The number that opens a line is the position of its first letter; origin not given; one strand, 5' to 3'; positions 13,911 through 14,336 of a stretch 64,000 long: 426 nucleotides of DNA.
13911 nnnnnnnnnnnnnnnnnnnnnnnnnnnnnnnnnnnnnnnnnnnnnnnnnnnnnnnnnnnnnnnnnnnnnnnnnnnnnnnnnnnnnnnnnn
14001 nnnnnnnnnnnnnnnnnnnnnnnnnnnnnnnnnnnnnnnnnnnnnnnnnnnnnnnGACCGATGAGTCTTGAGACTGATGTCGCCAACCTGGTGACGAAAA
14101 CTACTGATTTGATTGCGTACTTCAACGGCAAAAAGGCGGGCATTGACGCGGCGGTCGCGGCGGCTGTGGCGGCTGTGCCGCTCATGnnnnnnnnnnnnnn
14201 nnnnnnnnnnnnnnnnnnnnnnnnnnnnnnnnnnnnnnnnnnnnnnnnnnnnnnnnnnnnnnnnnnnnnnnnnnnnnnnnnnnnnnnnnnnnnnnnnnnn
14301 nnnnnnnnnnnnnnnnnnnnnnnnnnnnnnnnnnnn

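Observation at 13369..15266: Tail fibre split into a short adaptor, a separate head and a chaperone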

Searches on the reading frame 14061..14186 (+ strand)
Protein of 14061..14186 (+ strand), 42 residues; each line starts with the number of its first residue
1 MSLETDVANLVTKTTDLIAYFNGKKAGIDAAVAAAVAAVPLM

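Call 91: search_protein_representatives(alignment_id=A5)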
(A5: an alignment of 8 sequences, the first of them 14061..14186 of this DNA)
Query: 8 sequences, 42 profile positions. Proteins with E-value up to 0.001 (for the whole library): 92; up to 1e-10: 21; up to 1e-30: 0. The best 92 are listed.
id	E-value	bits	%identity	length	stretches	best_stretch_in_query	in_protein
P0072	3.8e-23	97.4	-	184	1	1-41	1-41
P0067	3.4e-22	94.4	-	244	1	1-42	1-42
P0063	5.9e-21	90.4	-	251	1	1-42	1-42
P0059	2.1e-17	79.0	-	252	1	1-42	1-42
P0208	2.3e-17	78.9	-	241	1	1-42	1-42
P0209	7.1e-17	77.3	-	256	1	1-41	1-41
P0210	8.0e-17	77.2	-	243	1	1-42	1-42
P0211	1.1e-15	73.6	-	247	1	1-41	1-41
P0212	2.0e-15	72.7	-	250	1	1-42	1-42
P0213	2.4e-15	72.4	-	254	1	1-41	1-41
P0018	2.6e-14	69.1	-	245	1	1-42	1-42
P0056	9.1e-14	67.4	-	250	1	1-41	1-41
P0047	2.1e-13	66.2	-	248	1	1-41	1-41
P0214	1.5e-12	63.5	-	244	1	1-42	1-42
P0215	9.1e-12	61.0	-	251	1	1-41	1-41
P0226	1.4e-09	54.0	-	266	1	1-42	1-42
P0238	6.1e-08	48.7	-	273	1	1-37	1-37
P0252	6.2e-06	42.3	-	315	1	1-37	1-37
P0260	2.2e-05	40.6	-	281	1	1-42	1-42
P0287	7.2e-04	35.7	-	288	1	1-41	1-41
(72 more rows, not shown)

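Call 93: find_encoding_contigs(protein=P0226, flank=3500, max_places=1)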
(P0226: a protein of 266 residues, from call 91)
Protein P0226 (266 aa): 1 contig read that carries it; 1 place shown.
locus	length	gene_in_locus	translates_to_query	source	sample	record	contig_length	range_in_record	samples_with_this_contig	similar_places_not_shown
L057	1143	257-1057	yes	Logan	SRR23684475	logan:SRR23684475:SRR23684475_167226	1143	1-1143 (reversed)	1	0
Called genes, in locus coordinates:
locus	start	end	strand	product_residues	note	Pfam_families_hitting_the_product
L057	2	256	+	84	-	?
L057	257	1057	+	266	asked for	-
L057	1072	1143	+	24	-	?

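Call 94: find_encoding_contigs(protein=P0252, flank=3500, max_places=1)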
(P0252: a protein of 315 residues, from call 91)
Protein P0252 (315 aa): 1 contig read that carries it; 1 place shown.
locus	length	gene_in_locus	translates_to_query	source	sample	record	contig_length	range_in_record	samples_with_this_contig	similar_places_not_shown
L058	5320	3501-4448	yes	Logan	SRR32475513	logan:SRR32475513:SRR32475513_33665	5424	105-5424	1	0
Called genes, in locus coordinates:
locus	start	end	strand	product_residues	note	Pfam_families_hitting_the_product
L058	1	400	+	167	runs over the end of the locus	?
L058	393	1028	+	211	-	PF04717:Phage_base_V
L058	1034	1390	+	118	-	-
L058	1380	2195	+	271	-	PF26776:Baseplate_J_N, PF26079:Baseplate_J_C (weak)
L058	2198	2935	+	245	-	PF09684:Tail_P2_I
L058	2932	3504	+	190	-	PF12571:Phage_tail_fib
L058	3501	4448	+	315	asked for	-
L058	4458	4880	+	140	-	PF14301:DUF4376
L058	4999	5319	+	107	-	?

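Call 95: find_encoding_contigs(protein=P0287, flank=3500, max_places=1)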
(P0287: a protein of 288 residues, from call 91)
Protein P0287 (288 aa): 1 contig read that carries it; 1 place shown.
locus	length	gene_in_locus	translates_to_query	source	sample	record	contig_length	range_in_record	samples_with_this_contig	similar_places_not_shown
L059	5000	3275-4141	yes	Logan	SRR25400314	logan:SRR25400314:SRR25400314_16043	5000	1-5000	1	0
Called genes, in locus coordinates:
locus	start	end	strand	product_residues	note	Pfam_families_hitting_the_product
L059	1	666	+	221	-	?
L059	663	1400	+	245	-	PF09684:Tail_P2_I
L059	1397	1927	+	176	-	PF12571:Phage_tail_fib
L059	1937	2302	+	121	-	-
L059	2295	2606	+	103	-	-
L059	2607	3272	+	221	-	-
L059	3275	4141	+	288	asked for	-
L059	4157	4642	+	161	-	-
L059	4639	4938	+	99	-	-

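Call 96: find_encoding_contigs(protein=P0238, flank=3500, max_places=1)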
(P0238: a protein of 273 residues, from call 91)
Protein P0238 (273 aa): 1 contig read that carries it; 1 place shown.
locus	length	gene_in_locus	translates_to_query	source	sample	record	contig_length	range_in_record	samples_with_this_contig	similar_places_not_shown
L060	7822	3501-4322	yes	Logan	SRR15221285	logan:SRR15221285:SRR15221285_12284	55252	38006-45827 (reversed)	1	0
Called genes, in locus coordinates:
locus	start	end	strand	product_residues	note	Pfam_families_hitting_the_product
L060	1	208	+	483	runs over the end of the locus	-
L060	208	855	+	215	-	-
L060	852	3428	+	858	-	-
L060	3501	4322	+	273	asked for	-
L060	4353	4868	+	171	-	-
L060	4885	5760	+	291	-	-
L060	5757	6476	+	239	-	-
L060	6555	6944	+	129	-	-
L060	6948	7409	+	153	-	-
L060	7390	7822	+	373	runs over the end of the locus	-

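Call 97: find_encoding_contigs(protein=P0260, flank=3500, max_places=1)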
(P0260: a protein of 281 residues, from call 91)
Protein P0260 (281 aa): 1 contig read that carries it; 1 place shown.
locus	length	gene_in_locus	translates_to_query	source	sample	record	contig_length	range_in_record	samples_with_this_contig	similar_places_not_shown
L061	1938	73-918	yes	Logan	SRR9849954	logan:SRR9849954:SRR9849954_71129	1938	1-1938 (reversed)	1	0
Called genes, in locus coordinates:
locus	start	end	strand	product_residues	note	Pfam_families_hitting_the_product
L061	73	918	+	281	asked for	-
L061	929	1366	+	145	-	-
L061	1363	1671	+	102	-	-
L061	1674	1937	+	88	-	?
